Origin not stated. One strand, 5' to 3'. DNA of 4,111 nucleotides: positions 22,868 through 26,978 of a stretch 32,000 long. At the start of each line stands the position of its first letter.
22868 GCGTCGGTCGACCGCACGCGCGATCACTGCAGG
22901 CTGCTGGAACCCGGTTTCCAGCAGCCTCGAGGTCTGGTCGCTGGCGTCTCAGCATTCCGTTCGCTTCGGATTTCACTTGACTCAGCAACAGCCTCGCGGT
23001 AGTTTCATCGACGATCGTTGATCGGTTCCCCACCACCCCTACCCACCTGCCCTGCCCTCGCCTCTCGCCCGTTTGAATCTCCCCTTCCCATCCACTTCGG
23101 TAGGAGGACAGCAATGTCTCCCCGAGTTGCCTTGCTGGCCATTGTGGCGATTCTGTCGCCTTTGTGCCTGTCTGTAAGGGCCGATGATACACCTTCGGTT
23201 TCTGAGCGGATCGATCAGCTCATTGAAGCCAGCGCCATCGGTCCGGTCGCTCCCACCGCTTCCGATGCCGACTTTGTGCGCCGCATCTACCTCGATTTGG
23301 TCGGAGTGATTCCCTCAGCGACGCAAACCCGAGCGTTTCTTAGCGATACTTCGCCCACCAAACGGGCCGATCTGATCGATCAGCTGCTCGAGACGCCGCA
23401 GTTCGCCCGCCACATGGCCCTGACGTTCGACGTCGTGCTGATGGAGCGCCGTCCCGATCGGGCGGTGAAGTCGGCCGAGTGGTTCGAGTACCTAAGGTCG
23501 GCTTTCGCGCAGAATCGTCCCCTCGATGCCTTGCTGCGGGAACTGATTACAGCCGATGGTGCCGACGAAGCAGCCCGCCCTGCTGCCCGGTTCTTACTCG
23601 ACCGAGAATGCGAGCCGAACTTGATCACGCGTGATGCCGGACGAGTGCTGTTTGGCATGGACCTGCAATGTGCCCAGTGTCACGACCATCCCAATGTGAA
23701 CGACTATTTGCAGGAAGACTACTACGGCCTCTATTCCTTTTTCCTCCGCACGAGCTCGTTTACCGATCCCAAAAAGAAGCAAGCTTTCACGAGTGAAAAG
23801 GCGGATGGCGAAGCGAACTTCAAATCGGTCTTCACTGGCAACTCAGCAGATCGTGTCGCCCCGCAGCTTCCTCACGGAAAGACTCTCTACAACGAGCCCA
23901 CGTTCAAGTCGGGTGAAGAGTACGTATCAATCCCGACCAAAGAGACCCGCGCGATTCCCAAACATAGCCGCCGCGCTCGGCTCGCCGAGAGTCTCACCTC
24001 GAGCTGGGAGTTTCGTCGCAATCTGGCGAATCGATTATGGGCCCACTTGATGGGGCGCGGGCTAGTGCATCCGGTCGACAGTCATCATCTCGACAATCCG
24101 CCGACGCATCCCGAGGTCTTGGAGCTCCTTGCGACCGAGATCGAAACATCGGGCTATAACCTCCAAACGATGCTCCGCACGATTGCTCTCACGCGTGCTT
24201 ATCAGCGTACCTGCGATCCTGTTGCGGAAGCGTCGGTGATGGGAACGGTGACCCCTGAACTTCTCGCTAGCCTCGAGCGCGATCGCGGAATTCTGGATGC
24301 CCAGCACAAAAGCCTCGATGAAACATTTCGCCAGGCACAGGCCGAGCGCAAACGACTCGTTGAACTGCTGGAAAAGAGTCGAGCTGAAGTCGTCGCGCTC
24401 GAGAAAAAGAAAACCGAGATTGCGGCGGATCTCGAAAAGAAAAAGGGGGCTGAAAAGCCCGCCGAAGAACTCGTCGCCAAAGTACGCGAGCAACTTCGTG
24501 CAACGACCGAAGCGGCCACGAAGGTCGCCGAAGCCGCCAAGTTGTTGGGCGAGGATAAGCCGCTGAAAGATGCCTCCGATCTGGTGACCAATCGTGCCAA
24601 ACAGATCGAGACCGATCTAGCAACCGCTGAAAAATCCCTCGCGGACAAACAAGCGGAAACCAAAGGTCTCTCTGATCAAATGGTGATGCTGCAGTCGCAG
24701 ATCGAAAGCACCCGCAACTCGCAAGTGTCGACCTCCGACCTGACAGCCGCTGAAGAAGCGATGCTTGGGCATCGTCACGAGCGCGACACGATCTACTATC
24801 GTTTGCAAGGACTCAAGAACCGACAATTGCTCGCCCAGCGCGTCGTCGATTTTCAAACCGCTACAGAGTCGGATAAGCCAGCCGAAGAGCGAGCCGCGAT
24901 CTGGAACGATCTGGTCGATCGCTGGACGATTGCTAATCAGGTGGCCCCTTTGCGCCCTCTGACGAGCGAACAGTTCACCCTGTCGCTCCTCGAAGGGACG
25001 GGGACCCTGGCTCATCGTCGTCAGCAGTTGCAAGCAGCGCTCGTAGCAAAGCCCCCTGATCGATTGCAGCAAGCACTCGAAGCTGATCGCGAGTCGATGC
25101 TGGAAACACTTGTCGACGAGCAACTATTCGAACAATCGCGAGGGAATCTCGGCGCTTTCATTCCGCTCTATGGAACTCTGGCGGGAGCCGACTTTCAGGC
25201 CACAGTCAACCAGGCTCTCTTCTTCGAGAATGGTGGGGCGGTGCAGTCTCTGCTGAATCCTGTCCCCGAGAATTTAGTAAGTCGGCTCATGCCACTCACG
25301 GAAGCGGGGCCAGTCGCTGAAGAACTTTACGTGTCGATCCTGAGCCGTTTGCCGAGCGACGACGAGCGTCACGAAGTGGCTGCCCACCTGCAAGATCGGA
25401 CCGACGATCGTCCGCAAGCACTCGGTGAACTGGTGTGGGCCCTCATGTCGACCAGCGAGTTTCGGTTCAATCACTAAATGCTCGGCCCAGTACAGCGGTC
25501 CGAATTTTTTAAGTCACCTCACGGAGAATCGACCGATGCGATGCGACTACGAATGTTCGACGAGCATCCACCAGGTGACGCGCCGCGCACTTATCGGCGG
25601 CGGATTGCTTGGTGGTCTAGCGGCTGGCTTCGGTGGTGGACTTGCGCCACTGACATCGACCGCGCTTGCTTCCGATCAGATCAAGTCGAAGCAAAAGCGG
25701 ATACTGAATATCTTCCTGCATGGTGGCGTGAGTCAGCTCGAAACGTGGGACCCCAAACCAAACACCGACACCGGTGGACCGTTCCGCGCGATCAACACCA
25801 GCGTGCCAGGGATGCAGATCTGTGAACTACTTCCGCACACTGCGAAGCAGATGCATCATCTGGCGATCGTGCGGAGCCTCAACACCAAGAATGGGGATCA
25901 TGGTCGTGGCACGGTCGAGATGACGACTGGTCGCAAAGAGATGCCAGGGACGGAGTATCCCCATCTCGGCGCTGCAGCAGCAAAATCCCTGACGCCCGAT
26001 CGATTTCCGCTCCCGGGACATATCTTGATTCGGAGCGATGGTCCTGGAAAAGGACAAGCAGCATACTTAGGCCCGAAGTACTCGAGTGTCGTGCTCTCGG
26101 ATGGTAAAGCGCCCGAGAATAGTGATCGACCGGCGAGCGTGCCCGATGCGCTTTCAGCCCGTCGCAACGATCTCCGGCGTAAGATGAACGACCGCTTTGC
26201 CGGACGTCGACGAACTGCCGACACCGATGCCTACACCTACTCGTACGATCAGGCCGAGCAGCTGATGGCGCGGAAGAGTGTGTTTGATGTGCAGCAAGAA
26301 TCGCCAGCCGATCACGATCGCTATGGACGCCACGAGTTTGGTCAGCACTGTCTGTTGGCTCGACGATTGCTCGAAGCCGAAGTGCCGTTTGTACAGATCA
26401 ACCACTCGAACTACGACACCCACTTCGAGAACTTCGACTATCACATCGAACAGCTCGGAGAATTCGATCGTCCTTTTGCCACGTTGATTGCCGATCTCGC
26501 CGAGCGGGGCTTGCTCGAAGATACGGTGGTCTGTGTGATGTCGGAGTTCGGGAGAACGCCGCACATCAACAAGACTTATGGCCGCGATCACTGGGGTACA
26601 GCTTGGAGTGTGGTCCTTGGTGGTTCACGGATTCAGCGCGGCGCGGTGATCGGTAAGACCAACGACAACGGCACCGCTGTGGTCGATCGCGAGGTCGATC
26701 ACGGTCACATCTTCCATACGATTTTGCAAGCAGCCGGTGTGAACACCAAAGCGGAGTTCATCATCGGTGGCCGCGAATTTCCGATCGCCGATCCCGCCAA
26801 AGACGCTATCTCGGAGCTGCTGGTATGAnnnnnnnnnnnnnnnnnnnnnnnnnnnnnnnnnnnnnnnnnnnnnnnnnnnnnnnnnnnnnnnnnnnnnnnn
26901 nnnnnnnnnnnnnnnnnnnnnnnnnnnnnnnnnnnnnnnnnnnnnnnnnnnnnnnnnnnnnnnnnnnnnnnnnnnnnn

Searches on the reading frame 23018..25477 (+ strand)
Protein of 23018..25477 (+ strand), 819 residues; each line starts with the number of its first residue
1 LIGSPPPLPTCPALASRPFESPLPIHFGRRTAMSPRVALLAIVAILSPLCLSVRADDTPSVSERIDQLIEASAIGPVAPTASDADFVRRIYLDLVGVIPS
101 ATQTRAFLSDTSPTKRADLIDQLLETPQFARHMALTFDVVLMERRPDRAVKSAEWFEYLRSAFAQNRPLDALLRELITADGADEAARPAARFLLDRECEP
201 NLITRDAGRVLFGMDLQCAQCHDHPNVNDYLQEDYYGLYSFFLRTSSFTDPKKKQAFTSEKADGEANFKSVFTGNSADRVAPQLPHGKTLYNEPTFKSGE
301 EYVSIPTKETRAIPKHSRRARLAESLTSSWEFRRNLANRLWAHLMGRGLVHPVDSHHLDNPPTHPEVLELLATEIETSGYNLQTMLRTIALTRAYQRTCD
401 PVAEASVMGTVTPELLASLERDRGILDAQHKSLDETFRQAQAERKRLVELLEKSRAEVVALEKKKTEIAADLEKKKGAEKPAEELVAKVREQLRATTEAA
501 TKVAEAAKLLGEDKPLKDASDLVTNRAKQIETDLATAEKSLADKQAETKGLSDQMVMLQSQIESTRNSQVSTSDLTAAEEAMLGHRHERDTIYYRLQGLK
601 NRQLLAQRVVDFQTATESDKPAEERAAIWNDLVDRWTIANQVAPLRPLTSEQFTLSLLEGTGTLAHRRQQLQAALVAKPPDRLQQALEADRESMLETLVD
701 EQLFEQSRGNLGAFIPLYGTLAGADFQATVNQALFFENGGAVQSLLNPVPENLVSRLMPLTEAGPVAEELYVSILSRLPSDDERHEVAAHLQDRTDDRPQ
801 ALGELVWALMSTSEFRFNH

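Call 6: search_protein_families(library=pfam, proteins=[window:23018-25477:+], max_evalue=0.001)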
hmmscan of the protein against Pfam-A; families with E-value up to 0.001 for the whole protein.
window:23018-25477:+ (819 aa): 2 families
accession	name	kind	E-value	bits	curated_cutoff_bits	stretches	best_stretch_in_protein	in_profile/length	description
PF07583.16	PSCyt2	-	8.6e-35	121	29.8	1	76-245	16-207/209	Protein of unknown function (DUF1549)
PF07587.16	PSD1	-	9.8e-22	78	28.5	1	318-406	1-92/244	Protein of unknown function (DUF1553)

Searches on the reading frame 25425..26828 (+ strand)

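Call 6: search_protein_families(library=pfam, proteins=[window:25425-26828:+], max_evalue=0.001)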
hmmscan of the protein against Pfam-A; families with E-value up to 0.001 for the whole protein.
window:25425-26828:+ (467 aa): 1 family
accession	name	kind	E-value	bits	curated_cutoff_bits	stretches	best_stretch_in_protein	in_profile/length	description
PF07394.17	DUF1501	-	2.9e-94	316.8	27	1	91-465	2-389/390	Protein of unknown function (DUF1501)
